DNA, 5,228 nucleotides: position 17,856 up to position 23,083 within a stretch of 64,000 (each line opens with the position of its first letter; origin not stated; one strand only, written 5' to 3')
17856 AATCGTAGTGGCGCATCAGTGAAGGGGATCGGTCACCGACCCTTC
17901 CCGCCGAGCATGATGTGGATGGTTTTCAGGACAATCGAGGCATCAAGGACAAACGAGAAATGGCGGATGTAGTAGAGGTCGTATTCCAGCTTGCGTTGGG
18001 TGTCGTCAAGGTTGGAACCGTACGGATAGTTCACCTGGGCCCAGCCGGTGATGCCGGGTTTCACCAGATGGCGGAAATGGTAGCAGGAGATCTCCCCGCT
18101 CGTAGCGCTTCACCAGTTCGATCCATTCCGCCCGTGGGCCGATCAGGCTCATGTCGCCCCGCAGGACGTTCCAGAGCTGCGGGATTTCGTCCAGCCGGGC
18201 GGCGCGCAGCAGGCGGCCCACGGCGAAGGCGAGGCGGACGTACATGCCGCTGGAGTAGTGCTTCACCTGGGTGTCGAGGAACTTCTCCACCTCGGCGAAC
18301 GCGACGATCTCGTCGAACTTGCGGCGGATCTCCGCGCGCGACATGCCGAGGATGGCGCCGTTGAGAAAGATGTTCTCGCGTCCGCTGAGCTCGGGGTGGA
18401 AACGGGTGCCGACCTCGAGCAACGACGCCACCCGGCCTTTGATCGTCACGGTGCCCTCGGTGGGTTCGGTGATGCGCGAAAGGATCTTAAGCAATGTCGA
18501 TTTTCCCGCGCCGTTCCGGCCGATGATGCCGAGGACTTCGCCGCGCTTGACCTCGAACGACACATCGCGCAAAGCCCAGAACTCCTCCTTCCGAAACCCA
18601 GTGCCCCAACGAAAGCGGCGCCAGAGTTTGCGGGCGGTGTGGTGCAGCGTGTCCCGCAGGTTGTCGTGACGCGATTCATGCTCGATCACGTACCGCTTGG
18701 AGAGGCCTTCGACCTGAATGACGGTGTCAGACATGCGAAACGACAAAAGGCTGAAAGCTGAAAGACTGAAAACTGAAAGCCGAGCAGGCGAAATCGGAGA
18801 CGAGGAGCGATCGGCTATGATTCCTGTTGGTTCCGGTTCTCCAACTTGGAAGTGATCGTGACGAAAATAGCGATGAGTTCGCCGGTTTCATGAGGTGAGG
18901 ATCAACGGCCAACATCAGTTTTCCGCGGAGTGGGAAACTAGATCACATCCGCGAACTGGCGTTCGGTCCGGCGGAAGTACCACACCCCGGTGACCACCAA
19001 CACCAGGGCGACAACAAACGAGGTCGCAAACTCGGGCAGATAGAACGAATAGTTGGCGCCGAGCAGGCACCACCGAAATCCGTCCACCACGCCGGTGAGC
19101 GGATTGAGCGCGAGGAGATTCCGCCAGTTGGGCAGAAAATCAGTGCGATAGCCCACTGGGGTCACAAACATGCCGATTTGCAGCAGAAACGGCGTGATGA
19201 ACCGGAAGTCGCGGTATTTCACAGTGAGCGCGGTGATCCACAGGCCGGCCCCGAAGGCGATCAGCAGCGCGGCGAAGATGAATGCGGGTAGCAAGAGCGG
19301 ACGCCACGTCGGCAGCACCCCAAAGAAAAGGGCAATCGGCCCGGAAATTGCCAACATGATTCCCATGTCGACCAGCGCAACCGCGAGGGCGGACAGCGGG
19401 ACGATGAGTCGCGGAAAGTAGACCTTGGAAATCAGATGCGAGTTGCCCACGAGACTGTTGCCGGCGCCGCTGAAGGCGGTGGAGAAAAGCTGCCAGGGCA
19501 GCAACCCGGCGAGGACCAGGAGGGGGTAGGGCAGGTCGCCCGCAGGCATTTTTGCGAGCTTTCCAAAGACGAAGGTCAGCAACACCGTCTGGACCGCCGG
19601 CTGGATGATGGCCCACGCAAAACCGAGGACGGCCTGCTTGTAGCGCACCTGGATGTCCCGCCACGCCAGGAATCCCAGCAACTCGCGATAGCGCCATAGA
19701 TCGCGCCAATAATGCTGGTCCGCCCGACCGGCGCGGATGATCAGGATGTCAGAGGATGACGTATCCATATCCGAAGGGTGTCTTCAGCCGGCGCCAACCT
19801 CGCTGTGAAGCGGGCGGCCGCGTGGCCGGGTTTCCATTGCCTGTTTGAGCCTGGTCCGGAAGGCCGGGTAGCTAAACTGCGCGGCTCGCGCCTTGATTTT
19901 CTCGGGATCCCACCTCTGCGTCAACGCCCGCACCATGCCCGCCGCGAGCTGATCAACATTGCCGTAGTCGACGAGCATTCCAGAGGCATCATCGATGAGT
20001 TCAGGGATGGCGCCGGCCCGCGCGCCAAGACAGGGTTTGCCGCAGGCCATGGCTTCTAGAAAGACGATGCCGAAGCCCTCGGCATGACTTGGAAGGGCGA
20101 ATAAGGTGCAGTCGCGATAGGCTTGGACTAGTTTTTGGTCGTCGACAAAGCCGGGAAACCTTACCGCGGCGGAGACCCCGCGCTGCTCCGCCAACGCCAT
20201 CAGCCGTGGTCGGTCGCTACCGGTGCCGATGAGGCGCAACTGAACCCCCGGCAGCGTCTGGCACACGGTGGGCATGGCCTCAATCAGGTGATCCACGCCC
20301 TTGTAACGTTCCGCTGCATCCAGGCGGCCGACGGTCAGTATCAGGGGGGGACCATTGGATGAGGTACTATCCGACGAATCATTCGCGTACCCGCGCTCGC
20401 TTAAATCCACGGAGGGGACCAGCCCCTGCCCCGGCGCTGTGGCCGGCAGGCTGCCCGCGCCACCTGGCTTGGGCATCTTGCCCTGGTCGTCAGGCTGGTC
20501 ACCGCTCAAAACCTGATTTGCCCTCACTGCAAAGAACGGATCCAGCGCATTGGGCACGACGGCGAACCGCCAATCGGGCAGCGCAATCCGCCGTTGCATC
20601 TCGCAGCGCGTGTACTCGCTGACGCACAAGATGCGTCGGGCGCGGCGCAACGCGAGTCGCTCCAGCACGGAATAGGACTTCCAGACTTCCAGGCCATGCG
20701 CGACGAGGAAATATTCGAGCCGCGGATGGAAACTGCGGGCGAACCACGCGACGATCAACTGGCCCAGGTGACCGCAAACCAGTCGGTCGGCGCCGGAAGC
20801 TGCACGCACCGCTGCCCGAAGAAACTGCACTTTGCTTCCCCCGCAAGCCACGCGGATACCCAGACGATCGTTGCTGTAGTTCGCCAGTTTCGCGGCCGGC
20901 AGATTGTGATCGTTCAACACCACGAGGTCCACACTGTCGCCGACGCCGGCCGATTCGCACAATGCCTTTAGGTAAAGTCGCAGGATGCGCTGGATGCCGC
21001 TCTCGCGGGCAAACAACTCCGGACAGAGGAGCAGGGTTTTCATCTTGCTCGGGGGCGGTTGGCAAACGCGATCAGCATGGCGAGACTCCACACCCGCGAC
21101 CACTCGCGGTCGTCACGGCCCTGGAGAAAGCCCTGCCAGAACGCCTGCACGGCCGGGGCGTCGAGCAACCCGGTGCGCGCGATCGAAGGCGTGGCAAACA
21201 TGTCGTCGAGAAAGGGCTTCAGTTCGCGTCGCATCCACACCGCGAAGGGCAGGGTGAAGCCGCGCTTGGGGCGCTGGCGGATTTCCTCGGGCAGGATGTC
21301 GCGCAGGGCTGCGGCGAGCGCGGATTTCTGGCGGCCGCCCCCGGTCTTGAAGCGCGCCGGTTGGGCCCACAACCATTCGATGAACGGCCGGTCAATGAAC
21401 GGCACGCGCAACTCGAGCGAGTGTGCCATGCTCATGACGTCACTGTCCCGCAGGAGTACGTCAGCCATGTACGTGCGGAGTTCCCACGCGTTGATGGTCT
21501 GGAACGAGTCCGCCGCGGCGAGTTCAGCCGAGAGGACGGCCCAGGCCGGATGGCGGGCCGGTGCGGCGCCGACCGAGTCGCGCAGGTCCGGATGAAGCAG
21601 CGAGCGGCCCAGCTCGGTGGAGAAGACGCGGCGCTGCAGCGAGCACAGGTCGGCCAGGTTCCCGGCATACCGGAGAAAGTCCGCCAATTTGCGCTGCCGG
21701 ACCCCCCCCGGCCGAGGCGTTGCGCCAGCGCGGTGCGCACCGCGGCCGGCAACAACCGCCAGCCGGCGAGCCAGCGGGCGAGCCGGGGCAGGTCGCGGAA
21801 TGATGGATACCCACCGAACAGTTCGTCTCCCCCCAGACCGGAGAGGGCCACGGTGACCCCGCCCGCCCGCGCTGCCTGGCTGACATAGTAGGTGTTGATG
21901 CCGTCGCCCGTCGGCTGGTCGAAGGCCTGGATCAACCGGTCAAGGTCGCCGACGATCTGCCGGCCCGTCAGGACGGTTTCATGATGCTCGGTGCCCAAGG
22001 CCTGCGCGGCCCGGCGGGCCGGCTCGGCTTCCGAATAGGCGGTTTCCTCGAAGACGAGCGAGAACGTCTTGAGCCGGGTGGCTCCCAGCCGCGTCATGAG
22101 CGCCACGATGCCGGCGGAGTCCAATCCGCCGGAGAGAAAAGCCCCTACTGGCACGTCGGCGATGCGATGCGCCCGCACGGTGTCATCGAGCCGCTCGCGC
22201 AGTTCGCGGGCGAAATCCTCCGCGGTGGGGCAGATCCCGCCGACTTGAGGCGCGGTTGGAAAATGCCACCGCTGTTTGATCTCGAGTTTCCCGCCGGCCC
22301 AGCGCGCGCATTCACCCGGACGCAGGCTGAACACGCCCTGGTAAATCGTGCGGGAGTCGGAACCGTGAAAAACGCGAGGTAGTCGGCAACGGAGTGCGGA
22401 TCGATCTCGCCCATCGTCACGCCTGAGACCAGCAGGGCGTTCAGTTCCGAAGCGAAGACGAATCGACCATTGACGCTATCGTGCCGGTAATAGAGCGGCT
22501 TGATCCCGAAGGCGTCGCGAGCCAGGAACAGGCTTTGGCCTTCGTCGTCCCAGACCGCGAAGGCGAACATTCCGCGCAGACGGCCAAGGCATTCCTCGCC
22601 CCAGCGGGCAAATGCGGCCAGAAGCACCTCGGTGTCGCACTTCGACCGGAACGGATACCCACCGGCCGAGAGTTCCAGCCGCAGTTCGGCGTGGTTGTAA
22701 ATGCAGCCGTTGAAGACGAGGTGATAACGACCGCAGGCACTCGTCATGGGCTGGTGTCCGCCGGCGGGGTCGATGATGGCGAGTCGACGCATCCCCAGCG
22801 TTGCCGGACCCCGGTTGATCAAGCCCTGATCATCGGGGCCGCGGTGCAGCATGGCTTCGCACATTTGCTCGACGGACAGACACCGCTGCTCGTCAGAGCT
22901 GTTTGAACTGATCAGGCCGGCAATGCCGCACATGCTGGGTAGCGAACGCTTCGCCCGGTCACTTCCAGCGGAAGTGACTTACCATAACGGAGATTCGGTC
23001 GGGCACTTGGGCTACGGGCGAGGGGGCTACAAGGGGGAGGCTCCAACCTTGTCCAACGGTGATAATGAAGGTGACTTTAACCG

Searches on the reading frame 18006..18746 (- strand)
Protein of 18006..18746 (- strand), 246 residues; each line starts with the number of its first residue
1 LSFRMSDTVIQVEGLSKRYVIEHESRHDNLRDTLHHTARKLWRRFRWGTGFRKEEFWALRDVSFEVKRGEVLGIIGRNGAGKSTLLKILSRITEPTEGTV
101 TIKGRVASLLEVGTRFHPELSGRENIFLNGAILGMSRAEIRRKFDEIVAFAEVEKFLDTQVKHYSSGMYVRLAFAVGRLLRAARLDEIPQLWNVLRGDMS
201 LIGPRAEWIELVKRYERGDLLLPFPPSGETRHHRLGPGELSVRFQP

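Call 94: search_protein_families(library=pfam, proteins=[window:18006-18746:-], max_evalue=0.00001)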
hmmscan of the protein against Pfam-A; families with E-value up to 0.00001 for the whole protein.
window:18006-18746:- (246 aa): 2 families
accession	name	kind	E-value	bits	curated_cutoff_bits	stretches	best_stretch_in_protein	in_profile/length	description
PF00005.33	ABC_tran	-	7.6e-20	72.3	25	1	59-176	1-121/137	ABC transporter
PF02397.22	Bac_transf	-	1.1e-15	58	27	1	174-213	77-116/179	Bacterial sugar transferase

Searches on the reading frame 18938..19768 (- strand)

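Call 94: search_protein_families(library=pfam, proteins=[window:18938-19768:-], max_evalue=0.00001)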
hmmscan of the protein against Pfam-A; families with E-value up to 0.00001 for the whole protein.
window:18938-19768:- (276 aa): 1 family
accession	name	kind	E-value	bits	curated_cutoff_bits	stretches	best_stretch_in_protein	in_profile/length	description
PF01061.29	ABC2_membrane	-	7.6e-21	75.1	26.9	1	31-235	3-210/211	ABC-2 type transporter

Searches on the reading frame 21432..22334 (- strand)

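Call 94: search_protein_families(library=pfam, proteins=[window:21432-22334:-], max_evalue=0.00001)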
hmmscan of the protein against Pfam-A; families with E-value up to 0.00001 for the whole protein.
window:21432-22334:- (300 aa): 1 family
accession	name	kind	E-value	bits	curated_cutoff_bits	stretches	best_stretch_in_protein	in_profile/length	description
PF00733.27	Asn_synthase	-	1.2e-48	167.1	21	1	44-209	1-167/354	Asparagine synthase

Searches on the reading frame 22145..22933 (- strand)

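Call 94: search_protein_families(library=pfam, proteins=[window:22145-22933:-], max_evalue=0.00001)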
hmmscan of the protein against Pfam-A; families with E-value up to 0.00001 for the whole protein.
window:22145-22933:- (262 aa): 2 families
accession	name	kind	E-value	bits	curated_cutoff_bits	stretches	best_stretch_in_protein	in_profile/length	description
PF13537.11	GATase_7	-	9.1e-49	165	25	1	49-168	2-122/123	Glutamine amidotransferase domain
PF13522.11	GATase_6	-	1.9e-42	144.8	27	1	33-163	1-130/130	Glutamine amidotransferase domain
